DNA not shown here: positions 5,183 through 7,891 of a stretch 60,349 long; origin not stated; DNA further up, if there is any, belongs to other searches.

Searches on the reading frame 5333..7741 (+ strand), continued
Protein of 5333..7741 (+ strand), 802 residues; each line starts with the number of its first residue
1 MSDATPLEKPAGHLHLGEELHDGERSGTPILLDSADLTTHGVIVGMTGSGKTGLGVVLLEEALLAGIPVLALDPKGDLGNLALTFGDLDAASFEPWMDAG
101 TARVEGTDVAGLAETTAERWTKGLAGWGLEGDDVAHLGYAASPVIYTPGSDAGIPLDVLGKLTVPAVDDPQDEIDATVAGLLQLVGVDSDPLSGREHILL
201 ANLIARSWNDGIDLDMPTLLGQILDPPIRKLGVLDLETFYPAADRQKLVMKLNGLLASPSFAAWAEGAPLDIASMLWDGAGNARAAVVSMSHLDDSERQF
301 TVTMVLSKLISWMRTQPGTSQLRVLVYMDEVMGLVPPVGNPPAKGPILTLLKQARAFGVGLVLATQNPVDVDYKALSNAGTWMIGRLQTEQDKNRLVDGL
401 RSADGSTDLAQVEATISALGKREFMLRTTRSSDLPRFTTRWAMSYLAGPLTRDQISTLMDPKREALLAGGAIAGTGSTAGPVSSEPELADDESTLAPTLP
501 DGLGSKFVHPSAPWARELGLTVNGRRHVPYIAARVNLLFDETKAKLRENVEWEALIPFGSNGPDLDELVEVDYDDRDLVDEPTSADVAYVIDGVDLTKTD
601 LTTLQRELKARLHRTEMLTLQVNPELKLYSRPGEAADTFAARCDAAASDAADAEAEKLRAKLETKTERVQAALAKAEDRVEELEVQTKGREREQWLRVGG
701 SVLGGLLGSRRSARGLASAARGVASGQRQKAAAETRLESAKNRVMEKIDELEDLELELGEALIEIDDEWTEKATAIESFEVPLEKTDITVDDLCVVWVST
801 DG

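Call 29: search_solved_structures(query=A2, max_evalue=0.01, show_alignments=3)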
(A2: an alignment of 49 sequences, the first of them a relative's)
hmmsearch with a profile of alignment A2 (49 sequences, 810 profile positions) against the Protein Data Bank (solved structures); distinct sequences matched with E-value up to 0.01: 6.
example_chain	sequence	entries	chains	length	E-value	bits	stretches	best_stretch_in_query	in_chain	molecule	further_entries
9x1l_A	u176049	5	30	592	1.2e-05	26.9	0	323-457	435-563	DNA helicase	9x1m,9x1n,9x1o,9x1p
7f6d_B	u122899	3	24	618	2.7e-05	25.8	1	285-387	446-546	HerA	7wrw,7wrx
6sz9_A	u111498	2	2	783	0.0002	22.9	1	20-82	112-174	IcmO (DotL)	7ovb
8wiv_A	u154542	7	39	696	0.00025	22.6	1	308-396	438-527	Helicase HerA central domain-containing protein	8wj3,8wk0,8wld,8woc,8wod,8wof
4d2i_A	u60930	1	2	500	0.00097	20.6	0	281-396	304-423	HERA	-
11kk_A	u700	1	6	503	0.0053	18.2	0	34-78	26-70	HerA like helicase YjgR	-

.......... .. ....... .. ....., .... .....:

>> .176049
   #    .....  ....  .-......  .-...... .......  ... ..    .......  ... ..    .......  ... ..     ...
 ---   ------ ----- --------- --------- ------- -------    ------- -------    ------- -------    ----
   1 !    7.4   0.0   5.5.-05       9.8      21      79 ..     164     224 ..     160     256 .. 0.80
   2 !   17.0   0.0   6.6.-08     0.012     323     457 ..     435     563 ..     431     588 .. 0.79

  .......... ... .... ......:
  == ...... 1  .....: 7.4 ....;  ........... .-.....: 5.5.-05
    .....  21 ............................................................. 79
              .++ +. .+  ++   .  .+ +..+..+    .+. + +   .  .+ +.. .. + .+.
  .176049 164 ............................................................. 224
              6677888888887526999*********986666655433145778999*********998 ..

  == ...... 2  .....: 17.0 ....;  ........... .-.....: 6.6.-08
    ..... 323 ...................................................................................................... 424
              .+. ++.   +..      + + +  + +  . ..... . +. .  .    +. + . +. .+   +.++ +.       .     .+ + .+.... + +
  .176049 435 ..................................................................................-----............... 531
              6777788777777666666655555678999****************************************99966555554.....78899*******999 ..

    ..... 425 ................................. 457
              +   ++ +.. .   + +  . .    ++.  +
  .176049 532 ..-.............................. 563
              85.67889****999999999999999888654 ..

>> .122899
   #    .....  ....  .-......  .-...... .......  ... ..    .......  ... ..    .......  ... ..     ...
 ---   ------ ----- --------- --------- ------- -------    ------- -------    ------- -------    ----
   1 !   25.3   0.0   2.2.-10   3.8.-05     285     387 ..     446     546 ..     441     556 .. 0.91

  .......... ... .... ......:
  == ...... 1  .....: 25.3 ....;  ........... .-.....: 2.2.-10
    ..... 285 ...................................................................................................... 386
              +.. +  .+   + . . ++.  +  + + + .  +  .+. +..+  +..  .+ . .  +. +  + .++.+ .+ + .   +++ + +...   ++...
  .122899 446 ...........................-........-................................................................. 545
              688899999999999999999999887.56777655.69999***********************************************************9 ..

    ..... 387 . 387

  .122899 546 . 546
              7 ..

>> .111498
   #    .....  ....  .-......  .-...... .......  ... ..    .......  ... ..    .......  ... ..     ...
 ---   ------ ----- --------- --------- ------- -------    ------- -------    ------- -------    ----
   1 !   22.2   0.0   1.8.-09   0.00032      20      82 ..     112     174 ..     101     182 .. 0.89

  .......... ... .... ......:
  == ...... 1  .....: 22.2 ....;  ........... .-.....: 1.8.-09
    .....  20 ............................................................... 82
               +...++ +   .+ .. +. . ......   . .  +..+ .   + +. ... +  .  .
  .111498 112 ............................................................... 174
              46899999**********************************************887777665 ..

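Call 40: predict_structure(alignment_id=A2)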
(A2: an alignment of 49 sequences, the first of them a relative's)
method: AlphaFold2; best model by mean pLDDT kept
length: 802 residues; sequences in the alignment: 49
mean_pLDDT: 82.1   pTM: 0.57
mean pLDDT of the five models: 82.1, 79.1, 78.2, 74.2, 70.4
residues with pLDDT >= 90: 259; 70-90: 423; 50-70: 82; < 50: 38
segments of 3 or more residues with pLDDT < 50: 1-5, 336-342, 471-485, 707-712
pLDDT, mean of each block of 10 residues (from residue 1): 55 89 91 83 79 91 91 91 85 90 93 93 85 78 89 86 76 81 80 78 86 80 61 54 72 75 81 90 92 86 88 79 88 55 59 80 84 70 90 84 76 91 89 90 84 91 76 35 59 87 90 83 85 94 87 92 92 92 87 82 94 93 96 93 95 90 87 85 81 66 49 54 69 79 86 87 92 95 92 92 69
secondary structure, 60 per line:
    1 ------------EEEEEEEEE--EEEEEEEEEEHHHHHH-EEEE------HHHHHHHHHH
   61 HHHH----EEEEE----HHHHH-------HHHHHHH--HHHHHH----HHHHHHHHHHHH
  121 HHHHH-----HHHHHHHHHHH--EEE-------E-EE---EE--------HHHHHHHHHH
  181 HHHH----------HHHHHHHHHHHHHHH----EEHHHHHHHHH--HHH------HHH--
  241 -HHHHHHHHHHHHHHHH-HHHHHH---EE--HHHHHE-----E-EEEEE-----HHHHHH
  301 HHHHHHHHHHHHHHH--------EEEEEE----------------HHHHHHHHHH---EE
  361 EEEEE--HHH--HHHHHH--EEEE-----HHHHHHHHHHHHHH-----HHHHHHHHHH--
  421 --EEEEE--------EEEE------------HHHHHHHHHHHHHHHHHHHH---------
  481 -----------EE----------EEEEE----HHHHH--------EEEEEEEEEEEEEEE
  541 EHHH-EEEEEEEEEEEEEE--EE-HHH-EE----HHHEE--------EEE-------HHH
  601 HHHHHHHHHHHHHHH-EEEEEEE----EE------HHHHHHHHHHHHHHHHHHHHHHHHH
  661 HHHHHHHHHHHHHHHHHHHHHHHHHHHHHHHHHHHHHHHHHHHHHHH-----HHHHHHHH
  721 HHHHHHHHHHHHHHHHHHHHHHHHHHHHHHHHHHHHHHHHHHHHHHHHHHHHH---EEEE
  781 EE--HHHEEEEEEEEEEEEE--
elements in order (helices of 4 or more, strands of 3 or more residues): E13-21 E24-33 H34-39 E41-44 H51-64 E69-73 H78-82 H90-96 H99-104 H109-125 H131-141 E144-146 H171-184 H195-209 H216-224 H242-257 H259-264 H272-276 E285-289 H295-315 E324-329 H346-355 E359-365 H373-378 E381-384 H390-403 H409-418 E423-427 E436-439 H452-471 E504-508 H513-517 E526-541 E546-559 E588-590 H598-615 E617-623 H636-707 H713-773 E777-782 E788-800

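Call 43: fold_search(model_id=the predicted structure, library=pdb)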
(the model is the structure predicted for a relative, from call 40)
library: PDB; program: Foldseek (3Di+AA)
matches with E <= 10: 729; with E <= 0.001: 140
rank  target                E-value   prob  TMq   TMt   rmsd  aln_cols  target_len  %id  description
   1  9x1m_A                8.6e-14  1.00  0.33  0.44  10.6       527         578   17  The cryo-EM structure of HerA-NurA complex with AMPPNP and dsDNA from Thermococcus kodakarensis (released 2026-02-04)
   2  4d2i_A                6.4e-12  1.00  0.31  0.51   6.8       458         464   14  Crystal structure of the HerA hexameric DNA translocase from Sulfolobus solfataricus bound to AMP-PNP (released 2014-12-03)
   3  8wiv_O                9.5e-12  1.00  0.30  0.36  11.2       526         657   14  Cryo-EM structure of a bacterial protein (released 2024-09-11)
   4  4d2i_B                1.9e-11  1.00  0.32  0.53   7.6       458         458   15  Crystal structure of the HerA hexameric DNA translocase from Sulfolobus solfataricus bound to AMP-PNP (released 2014-12-03)
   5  8wiv_D                2.4e-11  1.00  0.32  0.41   9.7       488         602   15  Cryo-EM structure of a bacterial protein (released 2024-09-11)
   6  9x1l_A                3.3e-11  1.00  0.31  0.41  10.7       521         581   16  The cryo-EM structure of HerA-NurA complex with AMPPNP from Thermococcus kodakarensis (released 2026-02-04)
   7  8wiv_M                7.3e-11  1.00  0.32  0.40  12.4       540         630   14  Cryo-EM structure of a bacterial protein (released 2024-09-11)
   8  8wj3_N                8.0e-11  1.00  0.30  0.42   9.5       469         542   14  Cryo-EM structure of a bacterial protein (released 2024-09-11)
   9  8xaw_D                1.1e-10  1.00  0.31  0.42  10.2       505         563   12  Cryo-EM structure of an anti-phage defense complex bound to AMPPNP and DNA at state 1 (released 2024-06-05)
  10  8wld_L                1.2e-10  1.00  0.32  0.37  14.1       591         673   16  Cryo-EM structure of SIR2/HerA antiphage complex (released 2024-09-11)
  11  8wj3_D                1.5e-10  1.00  0.31  0.47   9.4       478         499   15  Cryo-EM structure of a bacterial protein (released 2024-09-11)
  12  8wod_D                3.5e-10  1.00  0.31  0.48   9.9       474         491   14  Cryo-EM structure of SIR2/HerA complex (released 2024-09-11)
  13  9c1m_M                4.8e-10  1.00  0.27  0.36  21.9       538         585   10  HerA-DUF assembly 1 (released 2025-06-04)
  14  8xav_A                8.6e-10  1.00  0.26  0.36  21.2       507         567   11  Cryo-EM structure of an anti-phage defense complex (released 2024-06-05)
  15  8j4u_Q                1.0e-09  1.00  0.32  0.44   9.4       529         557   15  Structure of HerA-Sir2 complex from Escherichia coli Nezha system (released 2024-01-03)
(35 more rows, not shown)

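Call 66: find_related_loci(query=A3, collection=metagenome_contigs, flank=6000)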
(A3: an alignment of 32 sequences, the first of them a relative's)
Query A3 (802 aa) in metagenome_contigs; peptide patterns used: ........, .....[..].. (x = any residue, [..] = any of these).
600 stretches matched a pattern (row limit reached: there are more); 440 encode a relative of the query (tblastn E <= 1e-3); the best 80 are kept; 80 distinct loci.
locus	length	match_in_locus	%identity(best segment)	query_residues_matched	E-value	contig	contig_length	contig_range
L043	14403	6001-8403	62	7-801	0e+0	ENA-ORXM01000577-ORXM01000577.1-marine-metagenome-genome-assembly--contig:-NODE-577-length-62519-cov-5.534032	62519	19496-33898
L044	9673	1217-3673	54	8-802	0e+0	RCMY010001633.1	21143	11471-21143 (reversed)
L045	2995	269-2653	50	3-798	0e+0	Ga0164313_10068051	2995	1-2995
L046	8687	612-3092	50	4-802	0e+0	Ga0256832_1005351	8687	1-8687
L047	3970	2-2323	49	40-798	0e+0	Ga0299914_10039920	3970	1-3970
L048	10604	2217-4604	48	10-798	0e+0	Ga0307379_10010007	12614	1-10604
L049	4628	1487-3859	48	28-798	0e+0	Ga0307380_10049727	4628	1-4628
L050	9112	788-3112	48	23-801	0e+0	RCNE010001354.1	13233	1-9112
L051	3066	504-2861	47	14-798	0e+0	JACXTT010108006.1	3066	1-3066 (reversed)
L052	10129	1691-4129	47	8-797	0e+0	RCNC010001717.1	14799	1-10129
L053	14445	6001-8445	48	5-800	0e+0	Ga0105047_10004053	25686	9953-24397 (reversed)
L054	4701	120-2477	46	11-798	0e+0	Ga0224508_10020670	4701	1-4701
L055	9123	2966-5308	48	14-800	0e+0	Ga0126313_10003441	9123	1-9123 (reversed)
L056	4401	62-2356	45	23-798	0e+0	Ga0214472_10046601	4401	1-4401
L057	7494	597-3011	47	12-798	0e+0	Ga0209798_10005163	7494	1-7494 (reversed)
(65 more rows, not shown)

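Call 67: find_related_loci(query=A3, collection=viral_contigs, flank=5000)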
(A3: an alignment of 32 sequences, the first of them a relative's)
Query A3 (802 aa) in viral_contigs; peptide patterns used: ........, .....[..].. (x = any residue, [..] = any of these).
45 stretches matched a pattern; 5 encode a relative of the query (tblastn E <= 1e-3); 5 distinct loci.
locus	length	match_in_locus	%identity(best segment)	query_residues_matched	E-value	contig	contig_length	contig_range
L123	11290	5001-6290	48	30-467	7e-133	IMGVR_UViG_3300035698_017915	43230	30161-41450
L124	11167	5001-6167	33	13-459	1e-70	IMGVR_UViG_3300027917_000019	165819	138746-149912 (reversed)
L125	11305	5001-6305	42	32-467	1e-101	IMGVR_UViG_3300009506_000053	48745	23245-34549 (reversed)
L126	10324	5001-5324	33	37-142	1e-6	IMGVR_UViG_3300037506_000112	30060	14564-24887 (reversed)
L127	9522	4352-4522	39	25-79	9e-5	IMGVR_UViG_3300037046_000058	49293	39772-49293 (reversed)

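Call 97: search_protein_families(library=phrogs, proteins=[window:5333-7741:+, L123:4929-6347:+, L125:4956-6587:+, L124:4947-6221:+, L123:3752-4627:+, L125:4029-4871:+], max_evalue=0.001)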
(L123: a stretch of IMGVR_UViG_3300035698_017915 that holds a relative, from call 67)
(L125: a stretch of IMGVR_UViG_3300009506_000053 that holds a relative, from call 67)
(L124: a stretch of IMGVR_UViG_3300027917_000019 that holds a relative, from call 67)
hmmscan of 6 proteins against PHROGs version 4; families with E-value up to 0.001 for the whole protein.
window:5333-7741:+ (802 aa): 2 families
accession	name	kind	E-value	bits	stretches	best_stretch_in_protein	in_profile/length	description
phrog_7035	-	unknown function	2.3e-14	53.7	1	349-407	520-574/969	-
phrog_2666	-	head and packaging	4.7e-13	49.6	2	322-400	421-497/555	terminase large subunit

L123:4929-6347:+ (472 aa): 2 families
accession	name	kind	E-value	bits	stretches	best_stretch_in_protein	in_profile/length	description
phrog_7035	-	unknown function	9.7e-17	61.6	1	269-402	447-585/969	-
phrog_2666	-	head and packaging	1.5e-11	44.7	2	310-392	422-502/555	terminase large subunit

L125:4956-6587:+ (543 aa): 3 families
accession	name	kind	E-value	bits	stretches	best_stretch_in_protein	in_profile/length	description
phrog_7035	-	unknown function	9e-19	68.3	2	264-384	450-576/969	-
phrog_2666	-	head and packaging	2e-13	50.9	1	303-404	423-516/555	terminase large subunit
phrog_1358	-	moron, auxiliary metabolic gene and host takeover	0.00069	18.2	0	23-60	604-645/1382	FtsK/SpoIIIE-like protein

L124:4947-6221:+ (424 aa): 2 families
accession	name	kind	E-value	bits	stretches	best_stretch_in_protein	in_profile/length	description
phrog_7035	-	unknown function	2.7e-20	73.3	2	219-353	436-573/969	-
phrog_2666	-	head and packaging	3e-13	50.3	1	289-356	435-502/555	terminase large subunit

L123:3752-4627:+ (291 aa): 0 families

L125:4029-4871:+ (280 aa): 0 families
